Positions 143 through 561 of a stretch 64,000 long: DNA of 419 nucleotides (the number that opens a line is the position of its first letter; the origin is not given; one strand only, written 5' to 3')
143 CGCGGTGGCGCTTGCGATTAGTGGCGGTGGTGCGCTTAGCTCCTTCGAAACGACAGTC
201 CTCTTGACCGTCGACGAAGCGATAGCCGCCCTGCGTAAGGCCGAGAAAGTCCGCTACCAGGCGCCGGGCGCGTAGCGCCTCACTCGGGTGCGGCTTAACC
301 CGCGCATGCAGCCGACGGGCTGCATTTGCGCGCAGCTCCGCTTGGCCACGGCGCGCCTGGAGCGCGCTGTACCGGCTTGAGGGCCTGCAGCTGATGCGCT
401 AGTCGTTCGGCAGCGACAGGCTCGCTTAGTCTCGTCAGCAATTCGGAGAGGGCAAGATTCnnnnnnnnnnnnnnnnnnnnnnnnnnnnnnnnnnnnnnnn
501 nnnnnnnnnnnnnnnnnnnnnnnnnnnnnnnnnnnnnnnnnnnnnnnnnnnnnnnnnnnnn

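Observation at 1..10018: Chromosomal integron gene-cassette array with no integrase in view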

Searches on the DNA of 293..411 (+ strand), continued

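Call 47: search_with_rna_model(model_id=R1, sources=[window, L039, L043, L044, L045, L046, L047, L048, L049, L050, L051, L052, L053, L054, L055, L056, L057, L058, L059, L060, L061, L062, L063, L064, L065, L066, L067, L068, L069, L070, L071, L072, L073, L074, L075, L076, L077, L078, L079, L080, L081, L082, L083, L084, L085, L086, L087, L088, L089, L090, L091, L092, L093, L094, L095, L096, L097, L098, L099, L100, L101, L102, L103, L104, L105, L106, L107, L108, L109, L110, L111, L112, L113, L114, L115, L116, L117, L118, L119, L120, L121, L122, L123, L124, L125, L126, L127, L128, L129, L130, L131, L132, L133, L134, L135, L136, L137, L138, L139, L140], max_evalue=1e-8, make_alignment=true)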
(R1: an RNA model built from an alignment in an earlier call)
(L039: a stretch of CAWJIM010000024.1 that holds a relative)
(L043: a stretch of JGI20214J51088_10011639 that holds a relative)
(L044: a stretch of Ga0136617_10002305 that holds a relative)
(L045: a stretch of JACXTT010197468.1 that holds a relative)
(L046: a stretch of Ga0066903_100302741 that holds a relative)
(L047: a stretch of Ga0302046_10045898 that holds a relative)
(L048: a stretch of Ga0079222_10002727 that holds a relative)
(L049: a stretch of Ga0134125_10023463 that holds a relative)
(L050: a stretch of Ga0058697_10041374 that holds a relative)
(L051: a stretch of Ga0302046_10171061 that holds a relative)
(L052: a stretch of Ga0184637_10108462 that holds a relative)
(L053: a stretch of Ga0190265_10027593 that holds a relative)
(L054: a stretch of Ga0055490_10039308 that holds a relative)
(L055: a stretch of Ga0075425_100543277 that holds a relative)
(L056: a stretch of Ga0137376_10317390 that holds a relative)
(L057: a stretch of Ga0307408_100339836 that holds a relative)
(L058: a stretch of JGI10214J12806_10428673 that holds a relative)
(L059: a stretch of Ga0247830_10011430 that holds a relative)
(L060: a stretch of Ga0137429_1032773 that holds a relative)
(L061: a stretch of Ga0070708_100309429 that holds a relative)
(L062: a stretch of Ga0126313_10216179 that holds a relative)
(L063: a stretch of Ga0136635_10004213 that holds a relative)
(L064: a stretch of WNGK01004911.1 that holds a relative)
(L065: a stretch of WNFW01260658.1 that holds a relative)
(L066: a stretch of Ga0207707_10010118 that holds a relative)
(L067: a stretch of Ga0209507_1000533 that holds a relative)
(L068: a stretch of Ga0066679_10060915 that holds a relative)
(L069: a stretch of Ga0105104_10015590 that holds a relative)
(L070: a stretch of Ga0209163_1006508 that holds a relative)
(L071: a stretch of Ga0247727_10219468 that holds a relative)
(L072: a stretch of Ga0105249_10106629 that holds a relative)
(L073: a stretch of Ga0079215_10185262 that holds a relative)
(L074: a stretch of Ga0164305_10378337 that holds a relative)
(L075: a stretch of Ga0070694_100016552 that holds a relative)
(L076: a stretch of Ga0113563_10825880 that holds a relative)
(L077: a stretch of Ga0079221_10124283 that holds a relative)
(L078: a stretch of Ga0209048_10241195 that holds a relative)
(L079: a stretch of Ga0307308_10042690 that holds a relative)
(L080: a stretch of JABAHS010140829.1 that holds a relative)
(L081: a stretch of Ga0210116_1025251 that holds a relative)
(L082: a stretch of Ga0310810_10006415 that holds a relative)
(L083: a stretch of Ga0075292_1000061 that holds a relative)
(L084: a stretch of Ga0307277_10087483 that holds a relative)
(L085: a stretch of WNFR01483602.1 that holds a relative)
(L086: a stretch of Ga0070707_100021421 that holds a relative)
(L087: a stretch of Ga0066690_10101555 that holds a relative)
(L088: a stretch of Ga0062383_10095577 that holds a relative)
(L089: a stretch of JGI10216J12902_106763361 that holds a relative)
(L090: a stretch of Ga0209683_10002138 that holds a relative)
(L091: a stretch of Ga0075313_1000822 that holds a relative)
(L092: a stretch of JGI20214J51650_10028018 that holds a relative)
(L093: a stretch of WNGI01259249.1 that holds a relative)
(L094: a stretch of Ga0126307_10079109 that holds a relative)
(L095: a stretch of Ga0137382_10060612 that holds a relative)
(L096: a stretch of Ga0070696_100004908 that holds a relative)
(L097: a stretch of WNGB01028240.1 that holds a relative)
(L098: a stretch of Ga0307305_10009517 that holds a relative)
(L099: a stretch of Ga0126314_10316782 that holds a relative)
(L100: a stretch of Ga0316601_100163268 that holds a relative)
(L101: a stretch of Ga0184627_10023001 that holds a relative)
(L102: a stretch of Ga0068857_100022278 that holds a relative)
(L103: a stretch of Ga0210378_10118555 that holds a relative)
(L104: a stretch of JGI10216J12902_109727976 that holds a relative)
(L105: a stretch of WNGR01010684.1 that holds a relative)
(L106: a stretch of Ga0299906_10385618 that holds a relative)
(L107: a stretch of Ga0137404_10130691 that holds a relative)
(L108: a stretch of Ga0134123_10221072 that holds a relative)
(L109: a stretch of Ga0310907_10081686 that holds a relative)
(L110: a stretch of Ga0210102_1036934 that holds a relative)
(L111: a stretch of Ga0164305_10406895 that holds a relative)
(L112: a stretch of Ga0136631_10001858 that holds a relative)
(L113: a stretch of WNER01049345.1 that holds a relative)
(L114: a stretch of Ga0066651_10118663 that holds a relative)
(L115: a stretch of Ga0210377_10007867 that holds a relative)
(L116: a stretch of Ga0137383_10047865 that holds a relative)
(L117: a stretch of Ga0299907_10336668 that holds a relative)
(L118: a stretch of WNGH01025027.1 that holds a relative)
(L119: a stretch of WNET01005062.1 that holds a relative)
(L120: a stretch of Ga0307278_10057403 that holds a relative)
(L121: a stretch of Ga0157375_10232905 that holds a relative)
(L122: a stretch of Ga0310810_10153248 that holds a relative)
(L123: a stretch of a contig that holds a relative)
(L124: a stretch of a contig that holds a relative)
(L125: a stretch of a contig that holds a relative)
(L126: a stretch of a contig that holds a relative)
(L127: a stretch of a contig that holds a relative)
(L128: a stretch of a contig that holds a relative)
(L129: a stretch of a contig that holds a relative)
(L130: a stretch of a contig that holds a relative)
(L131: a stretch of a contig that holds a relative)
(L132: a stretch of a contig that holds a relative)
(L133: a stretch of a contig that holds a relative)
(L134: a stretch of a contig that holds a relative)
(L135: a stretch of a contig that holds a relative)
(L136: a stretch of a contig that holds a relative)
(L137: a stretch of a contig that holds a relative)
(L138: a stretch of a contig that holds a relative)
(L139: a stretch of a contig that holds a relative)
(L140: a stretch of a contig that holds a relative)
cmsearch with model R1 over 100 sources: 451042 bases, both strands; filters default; matches with E-value up to 1e-8: 314.
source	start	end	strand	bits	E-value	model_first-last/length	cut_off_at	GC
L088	312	448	+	127.4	5.4e-33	1-138/138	no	0.63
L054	599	738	-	126.2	1.2e-32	1-138/138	no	0.71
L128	489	625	-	123.3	8.3e-32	1-138/138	no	0.64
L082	13139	13277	+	122.8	1.1e-31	1-138/138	no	0.65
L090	2981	3117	+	119.6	8.8e-31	1-138/138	no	0.64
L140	3912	4048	+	119.6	8.8e-31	1-138/138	no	0.64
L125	2068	2207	+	119.5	9.4e-31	1-138/138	no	0.69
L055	363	499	+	117.5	3.4e-30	1-138/138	no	0.61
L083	7001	7137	+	117.1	4.4e-30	1-138/138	no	0.64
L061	182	318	+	116.5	6.8e-30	1-138/138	no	0.69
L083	3643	3778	+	114.6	2.3e-29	1-138/138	no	0.67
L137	1434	1570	+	112.8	7.2e-29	1-138/138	no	0.6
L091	1225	1360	+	112.4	9.7e-29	1-138/138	no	0.63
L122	2405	2543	-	112.2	1.1e-28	1-138/138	no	0.68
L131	320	455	-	112.2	1.1e-28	1-138/138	no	0.65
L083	3054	3190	+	112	1.2e-28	1-138/138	no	0.65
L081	854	994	+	111.2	2.1e-28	1-138/138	no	0.74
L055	1032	1168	+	110.9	2.5e-28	1-138/138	no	0.64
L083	9437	9572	+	110.5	3.2e-28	1-138/138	no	0.63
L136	3604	3743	-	108.1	1.6e-27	1-138/138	no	0.66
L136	115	254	-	108.1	1.6e-27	1-138/138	no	0.66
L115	6097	6232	+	107.7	2.1e-27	1-138/138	no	0.66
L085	1546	1685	+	107.1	3.1e-27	1-138/138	no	0.67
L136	4762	4901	-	107.1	3.1e-27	1-138/138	no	0.67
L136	3014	3151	-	105.5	8.7e-27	1-138/138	no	0.64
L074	246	382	+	105.1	1.1e-26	1-138/138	no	0.69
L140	2028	2163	+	104.9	1.3e-26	1-138/138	no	0.63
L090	5705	5846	+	104.8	1.4e-26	1-138/138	no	0.7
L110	284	425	-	103.7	2.7e-26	1-138/138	no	0.7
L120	734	873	+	103.2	3.7e-26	1-138/138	no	0.64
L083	2467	2608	+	102.8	5.1e-26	1-138/138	no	0.68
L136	639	781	-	102.1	7.8e-26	1-138/138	no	0.66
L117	422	564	+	100.5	2.3e-25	1-138/138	no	0.66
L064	8578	8718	-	99.7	3.7e-25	1-138/138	no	0.69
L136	2456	2584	-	99.3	4.7e-25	1-138/138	no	0.65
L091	438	581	+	98.9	6.3e-25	1-138/138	no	0.72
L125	1465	1607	+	98.6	7.3e-25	1-138/138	no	0.71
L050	750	890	+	98.4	8.5e-25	1-138/138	no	0.67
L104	362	501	+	98.1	1.1e-24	1-138/138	no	0.69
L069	936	1074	+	98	1.1e-24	1-138/138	no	0.73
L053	2294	2436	-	97.2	1.8e-24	1-138/138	no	0.73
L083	1790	1932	+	95.8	4.8e-24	1-138/138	no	0.69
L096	46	185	+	95.6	5.4e-24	1-138/138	no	0.62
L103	514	654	+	95.4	6.2e-24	1-138/138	no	0.72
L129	1686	1824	-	94.3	1.2e-23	1-138/138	no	0.65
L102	4022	4158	-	94.1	1.4e-23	1-138/138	no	0.65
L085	352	489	+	93.3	2.3e-23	1-138/138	no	0.6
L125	2643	2785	+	93.2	2.6e-23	1-138/138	no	0.7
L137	775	916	+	92.9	3e-23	1-138/138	no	0.64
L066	1799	1936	-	92.2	5e-23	1-138/138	no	0.64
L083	197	337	+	91.9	5.8e-23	1-138/138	no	0.67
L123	464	606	-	91.9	5.9e-23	1-138/138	no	0.7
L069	114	245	+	91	1.1e-22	1-138/138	no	0.69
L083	8494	8632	+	90.9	1.2e-22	1-138/138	no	0.69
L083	4206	4348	+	90.7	1.3e-22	1-138/138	no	0.63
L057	852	995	-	90.6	1.4e-22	1-138/138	no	0.72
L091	4645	4771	+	89.8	2.3e-22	1-138/138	no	0.73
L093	1033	1160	+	88.3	6.3e-22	1-138/138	no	0.66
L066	3582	3717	-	88.2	6.7e-22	1-138/138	no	0.65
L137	260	402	+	87.6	9.8e-22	1-138/138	no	0.69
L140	1473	1615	+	87.5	1e-21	1-138/138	no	0.69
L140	382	508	+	87.4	1.1e-21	1-138/138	no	0.61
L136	1237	1380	-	86.4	2.1e-21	1-138/138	no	0.61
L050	1246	1388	+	86.3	2.3e-21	1-138/138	no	0.64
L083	6163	6305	+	86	2.7e-21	1-138/138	no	0.66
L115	7113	7248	+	85.8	3.1e-21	1-138/138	no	0.65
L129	2315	2442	-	85.5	3.9e-21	2-138/138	5'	0.59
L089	555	694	-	85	5.2e-21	1-138/138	no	0.69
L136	4220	4362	-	84.9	5.5e-21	1-138/138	no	0.64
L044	8198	8334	-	84.6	7e-21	1-138/138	no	0.67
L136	1767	1909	-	84.2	9.1e-21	1-138/138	no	0.69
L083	7695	7837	+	83.6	1.3e-20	1-138/138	no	0.71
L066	2809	2942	-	83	1.9e-20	1-138/138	no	0.68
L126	1105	1204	-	82.7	2.4e-20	1-138/138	no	0.67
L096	2680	2817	+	82.5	2.7e-20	1-138/138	no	0.7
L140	905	1047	+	81.8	4.1e-20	1-138/138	no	0.66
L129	753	891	-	81.8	4.2e-20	1-138/138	no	0.7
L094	935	1076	-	81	7.2e-20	1-138/138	no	0.63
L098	4089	4223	+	77.8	5.6e-19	1-138/138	no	0.71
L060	68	172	-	77.7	5.9e-19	1-138/138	no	0.66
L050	1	133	+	77.6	6.6e-19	11-138/138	5'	0.7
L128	45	172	-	76.5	1.3e-18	1-138/138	no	0.61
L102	4949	5053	-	76.3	1.5e-18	1-138/138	no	0.64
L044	11597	11734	-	76.3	1.5e-18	1-138/138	no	0.64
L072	528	632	-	75.5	2.5e-18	1-138/138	no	0.68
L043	4623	4750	-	74.4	5.3e-18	1-138/138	no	0.7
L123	1173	1303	-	74.3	5.6e-18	13-138/138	5'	0.66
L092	3511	3638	+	74.2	5.7e-18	1-138/138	no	0.71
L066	5668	5796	-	74.1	6.4e-18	1-138/138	no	0.6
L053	4551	4650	-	73.9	7e-18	1-138/138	no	0.62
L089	1117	1256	-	73.7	8.2e-18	1-138/138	no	0.67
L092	2826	2954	+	73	1.3e-17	1-138/138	no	0.72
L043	2804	2932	-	72.8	1.4e-17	1-138/138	no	0.71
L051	1215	1315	+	72.5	1.7e-17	1-138/138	no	0.61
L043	3572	3699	-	72.4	1.9e-17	1-138/138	no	0.72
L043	5213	5341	-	72.2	2.1e-17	1-138/138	no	0.72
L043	695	822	-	72.1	2.3e-17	1-138/138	no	0.72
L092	2155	2284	+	71.8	2.7e-17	1-138/138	no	0.69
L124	1436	1570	-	71.8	2.8e-17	1-138/138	no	0.63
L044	10659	10758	-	71.8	2.8e-17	1-138/138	no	0.6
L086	2550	2690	+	71.7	3e-17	1-138/138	no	0.66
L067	12303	12430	-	71.5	3.4e-17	1-138/138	no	0.71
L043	23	150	-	71.4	3.6e-17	1-138/138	no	0.73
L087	1395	1529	+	71.4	3.6e-17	1-138/138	no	0.65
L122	1854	1992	-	71.4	3.7e-17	1-138/138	no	0.71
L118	409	549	+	71.4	3.7e-17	1-138/138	no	0.62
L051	594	693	+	71.2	4.1e-17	1-138/138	no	0.62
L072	1896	1999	-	71.1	4.5e-17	1-138/138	no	0.57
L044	11210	11309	-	70.9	5.1e-17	1-138/138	no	0.58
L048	1941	2081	-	70.8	5.3e-17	1-138/138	no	0.67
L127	768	873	+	70.6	6e-17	1-138/138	no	0.64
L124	2405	2545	-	70.4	6.8e-17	1-138/138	no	0.59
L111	946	1044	-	70.4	7.1e-17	1-138/138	no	0.6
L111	365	463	-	70.4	7.1e-17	1-138/138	no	0.62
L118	7114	7254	+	70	8.8e-17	1-138/138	no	0.66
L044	6615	6714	-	69.8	1e-16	1-138/138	no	0.64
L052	535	634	-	69.4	1.3e-16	1-138/138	no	0.61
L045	1320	1457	+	68.5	2.4e-16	1-138/138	no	0.68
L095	1899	2039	-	68.3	2.8e-16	1-138/138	no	0.65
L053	3929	4030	-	68.2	2.8e-16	1-138/138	no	0.56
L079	115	214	+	68.2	3e-16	1-138/138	no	0.63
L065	2478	2617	+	68.1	3.1e-16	1-138/138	no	0.66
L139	1137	1277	+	68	3.3e-16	1-138/138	no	0.67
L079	1231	1330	+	68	3.3e-16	1-138/138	no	0.63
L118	2077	2214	+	68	3.4e-16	1-138/138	no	0.65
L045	1902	2042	+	67.9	3.4e-16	1-138/138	no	0.62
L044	7344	7443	-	67.9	3.5e-16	1-138/138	no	0.61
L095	1314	1454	-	67.8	3.7e-16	1-138/138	no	0.66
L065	1931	2071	+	67.8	3.9e-16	1-138/138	no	0.68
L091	4127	4256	+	67.7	4e-16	1-138/138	no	0.7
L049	1382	1468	+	67.7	4e-16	1-138/138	no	0.64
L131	1068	1196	-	67.6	4.2e-16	1-138/138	no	0.57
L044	13262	13361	-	67.5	4.6e-16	1-138/138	no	0.59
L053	2954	3054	-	67.5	4.7e-16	1-138/138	no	0.58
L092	1355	1483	+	67.3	5.3e-16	1-138/138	no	0.68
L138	1359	1458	+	67.2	5.7e-16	1-138/138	no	0.6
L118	5907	6046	+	66.7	7.5e-16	1-138/138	no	0.66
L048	2574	2711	-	66.5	8.5e-16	1-138/138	no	0.69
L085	855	986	+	66.4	9.1e-16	1-138/138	no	0.57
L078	193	310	-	66.3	1e-15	1-138/138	no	0.68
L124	4507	4646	-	66.3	1e-15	1-138/138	no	0.65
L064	7054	7194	-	66.1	1.1e-15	1-138/138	no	0.7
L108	1312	1410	+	66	1.2e-15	1-138/138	no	0.63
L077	466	602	+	65.8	1.4e-15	1-138/138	no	0.66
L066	4230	4347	-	65.7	1.5e-15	1-138/138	no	0.58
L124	5776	5912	-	65.6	1.5e-15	1-138/138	no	0.61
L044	12723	12825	-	65.6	1.6e-15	1-138/138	no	0.59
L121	1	133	-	65.1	2.2e-15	1-137/138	3'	0.74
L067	12952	13078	-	64.9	2.4e-15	1-138/138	no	0.73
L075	1515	1649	+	64.9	2.5e-15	1-138/138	no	0.65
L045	348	488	+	64.8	2.6e-15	1-138/138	no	0.65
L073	260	358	+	64.7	2.8e-15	1-138/138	no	0.57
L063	534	616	+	64.5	3.2e-15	1-138/138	no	0.6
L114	1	141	+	64.5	3.2e-15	1-138/138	no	0.65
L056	485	624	-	64.4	3.5e-15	1-138/138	no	0.66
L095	723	824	-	64.4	3.5e-15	1-138/138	no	0.61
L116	1928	2068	+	64.4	3.5e-15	1-138/138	no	0.67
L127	1463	1588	+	64.2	3.9e-15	1-138/138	no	0.68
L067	11729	11856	-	64.2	4e-15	1-138/138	no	0.69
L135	5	104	+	64.2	4e-15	1-138/138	no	0.62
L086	5257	5397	+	64.1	4.2e-15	1-138/138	no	0.66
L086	3204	3344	+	63.9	4.6e-15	1-138/138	no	0.67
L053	918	1017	-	63.7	5.3e-15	1-138/138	no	0.64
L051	1636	1735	+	63.6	6e-15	1-138/138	no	0.58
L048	113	254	-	63.6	6e-15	1-138/138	no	0.62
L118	7832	7933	+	63.5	6.3e-15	1-138/138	no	0.61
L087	716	856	+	63.2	7.3e-15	1-138/138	no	0.65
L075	2157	2258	+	62.7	1e-14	1-138/138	no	0.61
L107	1357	1495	+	62.6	1.1e-14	1-138/138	no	0.7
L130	2834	2934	-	62.6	1.1e-14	1-138/138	no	0.56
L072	1299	1400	-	62.5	1.2e-14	1-138/138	no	0.58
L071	544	684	-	62.4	1.2e-14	1-138/138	no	0.65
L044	2781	2881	-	62.3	1.3e-14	1-138/138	no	0.63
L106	239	339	-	62.3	1.3e-14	1-138/138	no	0.63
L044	4616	4716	-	62.3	1.3e-14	1-138/138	no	0.57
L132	3759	3900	-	62.2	1.4e-14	1-138/138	no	0.64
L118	4132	4276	+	62.1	1.5e-14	1-138/138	no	0.68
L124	3776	3913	-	62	1.6e-14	1-138/138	no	0.63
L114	691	828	+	62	1.6e-14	1-138/138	no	0.67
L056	1120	1260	-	62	1.6e-14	1-138/138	no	0.66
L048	3198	3338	-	62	1.6e-14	1-138/138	no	0.67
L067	9296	9423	-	62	1.7e-14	1-138/138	no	0.7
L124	3205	3346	-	62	1.7e-14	1-138/138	no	0.66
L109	38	138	+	61.9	1.7e-14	1-138/138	no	0.6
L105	1493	1594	+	61.6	2.2e-14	1-138/138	no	0.64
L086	408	548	+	61.4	2.5e-14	1-138/138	no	0.62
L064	7856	7945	-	61.4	2.5e-14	1-138/138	no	0.54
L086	1356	1456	+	61.1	2.9e-14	1-138/138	no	0.59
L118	6485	6625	+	61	3.1e-14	1-138/138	no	0.66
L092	544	672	+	61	3.2e-14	1-138/138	no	0.71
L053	357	458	-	60.9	3.3e-14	1-138/138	no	0.6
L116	2598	2738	+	60.5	4.3e-14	1-138/138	no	0.65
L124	6387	6527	-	60.4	4.5e-14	1-138/138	no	0.65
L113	252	390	+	60.4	4.6e-14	1-138/138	no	0.62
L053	1813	1915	-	60.2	5.4e-14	1-138/138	no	0.61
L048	3868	4008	-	59.8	6.8e-14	1-138/138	no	0.6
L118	9430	9566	+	59.7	7.5e-14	1-138/138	no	0.61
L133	1113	1205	+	59.6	7.7e-14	1-138/138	no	0.62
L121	1378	1506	-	59.5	8.4e-14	1-138/138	no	0.73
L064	11079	11168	-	59.4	8.7e-14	1-138/138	no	0.57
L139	2340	2429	+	59.4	8.9e-14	1-138/138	no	0.59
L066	4635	4733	-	59.1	1.1e-13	1-138/138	no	0.67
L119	4311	4402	-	59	1.1e-13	1-138/138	no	0.62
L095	140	229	-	59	1.1e-13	1-138/138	no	0.56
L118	5371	5511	+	59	1.1e-13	1-138/138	no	0.62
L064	11873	11962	-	58.8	1.3e-13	1-138/138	no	0.57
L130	1531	1671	-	58.8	1.3e-13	1-138/138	no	0.63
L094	371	473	-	58.8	1.3e-13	1-138/138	no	0.59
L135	576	674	+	58.8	1.4e-13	1-138/138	no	0.65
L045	733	834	+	58.6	1.5e-13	1-138/138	no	0.59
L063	52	151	+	58.5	1.6e-13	1-138/138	no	0.59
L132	792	899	-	58.3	1.9e-13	1-138/138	no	0.57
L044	3935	4034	-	58.3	1.9e-13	1-138/138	no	0.65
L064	1650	1788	-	58.2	2e-13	1-138/138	no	0.63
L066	8033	8131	-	58.1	2e-13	1-138/138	no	0.68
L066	1221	1319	-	58.1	2e-13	1-138/138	no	0.72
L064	12861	12950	-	58.1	2.1e-13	1-138/138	no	0.58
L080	2611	2721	-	57.8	2.5e-13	1-138/138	no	0.59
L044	5168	5266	-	57.8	2.5e-13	1-138/138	no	0.61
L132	2115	2204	-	57.8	2.6e-13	1-138/138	no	0.56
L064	6044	6136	-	57.7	2.8e-13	1-138/138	no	0.56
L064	12458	12547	-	57.6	2.8e-13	1-138/138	no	0.57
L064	11336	11425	-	57.6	2.9e-13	1-138/138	no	0.6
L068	1914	1975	-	57.4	3.2e-13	1-138/138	no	0.66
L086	1923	2012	+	57.4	3.2e-13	1-138/138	no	0.56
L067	11065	11192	-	57.2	3.7e-13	1-138/138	no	0.72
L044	8796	8894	-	57.2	3.8e-13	1-138/138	no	0.54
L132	5385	5525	-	57.1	4e-13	1-138/138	no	0.63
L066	6817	6915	-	56.9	4.5e-13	1-138/138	no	0.63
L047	2173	2296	+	56.8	4.7e-13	1-138/138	no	0.65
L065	1312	1413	+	56.7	5e-13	1-138/138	no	0.62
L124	5169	5305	-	56.7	5.2e-13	1-138/138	no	0.65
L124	824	960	-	56.6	5.4e-13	1-138/138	no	0.64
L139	511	647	+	56.6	5.7e-13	1-138/138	no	0.62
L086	4677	4784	+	56.5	6e-13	1-138/138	no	0.63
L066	5128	5226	-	56.4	6.2e-13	1-138/138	no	0.68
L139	3067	3203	+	56.4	6.2e-13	1-138/138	no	0.66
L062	427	528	-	56.1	7.6e-13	1-138/138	no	0.6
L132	4757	4893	-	55.7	9.6e-13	1-138/138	no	0.7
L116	1412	1510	+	55.6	1e-12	1-138/138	no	0.64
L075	4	93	+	55.5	1.1e-12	1-138/138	no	0.59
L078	694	769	-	55.5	1.1e-12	1-138/138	no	0.72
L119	3828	3917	-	55.4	1.2e-12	1-138/138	no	0.59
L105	6154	6289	+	55.3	1.3e-12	1-138/138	no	0.68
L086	5852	5992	+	55.1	1.4e-12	1-138/138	no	0.63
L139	1729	1865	+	55.1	1.4e-12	1-138/138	no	0.66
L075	601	740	+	55.1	1.4e-12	1-138/138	no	0.64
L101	1273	1371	+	54.3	2.4e-12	1-138/138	no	0.68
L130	724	864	-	54.1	2.8e-12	1-138/138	no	0.65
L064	392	484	-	53.9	3.1e-12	1-138/138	no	0.58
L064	5446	5535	-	53.8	3.3e-12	1-138/138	no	0.59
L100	1714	1812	+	53.8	3.4e-12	1-138/138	no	0.64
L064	4892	4981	-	53.8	3.4e-12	1-138/138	no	0.58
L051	37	136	+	53.7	3.7e-12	1-138/138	no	0.54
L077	1005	1145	+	53.6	3.9e-12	1-138/138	no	0.65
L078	1196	1271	-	53.2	4.9e-12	1-138/138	no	0.7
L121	935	1037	-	52.9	6.1e-12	1-138/138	no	0.6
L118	13428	13517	+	52.9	6.2e-12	1-138/138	no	0.58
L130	2051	2191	-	52.2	9.7e-12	1-138/138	no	0.67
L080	135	297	-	52.1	1.1e-11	1-138/138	no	0.6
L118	3390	3534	+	52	1.1e-11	1-138/138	no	0.63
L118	8673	8769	+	51.8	1.3e-11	1-138/138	no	0.62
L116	729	869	+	51.5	1.5e-11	1-138/138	no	0.64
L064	3444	3581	-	51.3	1.8e-11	1-138/138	no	0.62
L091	5052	5196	+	51.1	1.9e-11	1-138/138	no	0.68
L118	4677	4784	+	51.1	2e-11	1-138/138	no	0.65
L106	870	967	-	51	2e-11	1-138/138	no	0.59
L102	2748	2881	-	50.9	2.3e-11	1-138/138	no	0.68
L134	701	790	-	50.9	2.3e-11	1-138/138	no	0.59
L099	402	501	+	50.6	2.7e-11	1-138/138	no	0.57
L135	1425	1519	+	50.2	3.5e-11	1-138/138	no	0.71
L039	10408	10509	+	50.2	3.6e-11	1-138/138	no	0.63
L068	1335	1437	-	49.9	4.3e-11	1-138/138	no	0.59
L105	6767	6859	+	49.8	4.5e-11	1-138/138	no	0.57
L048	1209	1346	-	49.4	5.8e-11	1-138/138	no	0.67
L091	2358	2422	+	49.4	6e-11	1-138/138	no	0.71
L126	95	151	-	49.3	6.2e-11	1-138/138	no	0.65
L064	2789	2880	-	49.1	7e-11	1-138/138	no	0.55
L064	4021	4109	-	48.9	8.2e-11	1-138/138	no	0.58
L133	426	578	+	48.7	9e-11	1-138/138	no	0.63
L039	12549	12648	+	48.7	9.3e-11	1-138/138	no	0.61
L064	10331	10420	-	48.4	1.1e-10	1-138/138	no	0.59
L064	13377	13466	-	48.4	1.1e-10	1-138/138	no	0.59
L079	1891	1988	+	48.3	1.2e-10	1-138/138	no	0.63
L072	1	111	-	48.2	1.3e-10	1-138/138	no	0.58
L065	1088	1228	+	48.2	1.3e-10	1-138/138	no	0.62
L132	1517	1658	-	47.9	1.6e-10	1-138/138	no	0.67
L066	584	682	-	47.7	1.8e-10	1-138/138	no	0.65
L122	166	297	-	47.6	1.9e-10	1-138/138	no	0.67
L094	1583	1684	-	47.6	1.9e-10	1-138/138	no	0.63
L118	12601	12702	+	47.3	2.2e-10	1-138/138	no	0.58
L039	7834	7934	+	47.2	2.4e-10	1-138/138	no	0.58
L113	1347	1436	+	46.9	2.9e-10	1-138/138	no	0.58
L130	77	215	-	46.9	3e-10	1-138/138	no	0.68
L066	1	114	-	46.7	3.4e-10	1-123/138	3'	0.58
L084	628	782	+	46.2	4.7e-10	1-138/138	no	0.55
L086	3944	4045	+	46.2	4.8e-10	1-138/138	no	0.57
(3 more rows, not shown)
(14 more, lower-scoring)

Alignment A3: 150 matches aligned to the model, 261 columns, each read 5' to 3' on its own strand. Consensus structure (alignment columns), stored with it:
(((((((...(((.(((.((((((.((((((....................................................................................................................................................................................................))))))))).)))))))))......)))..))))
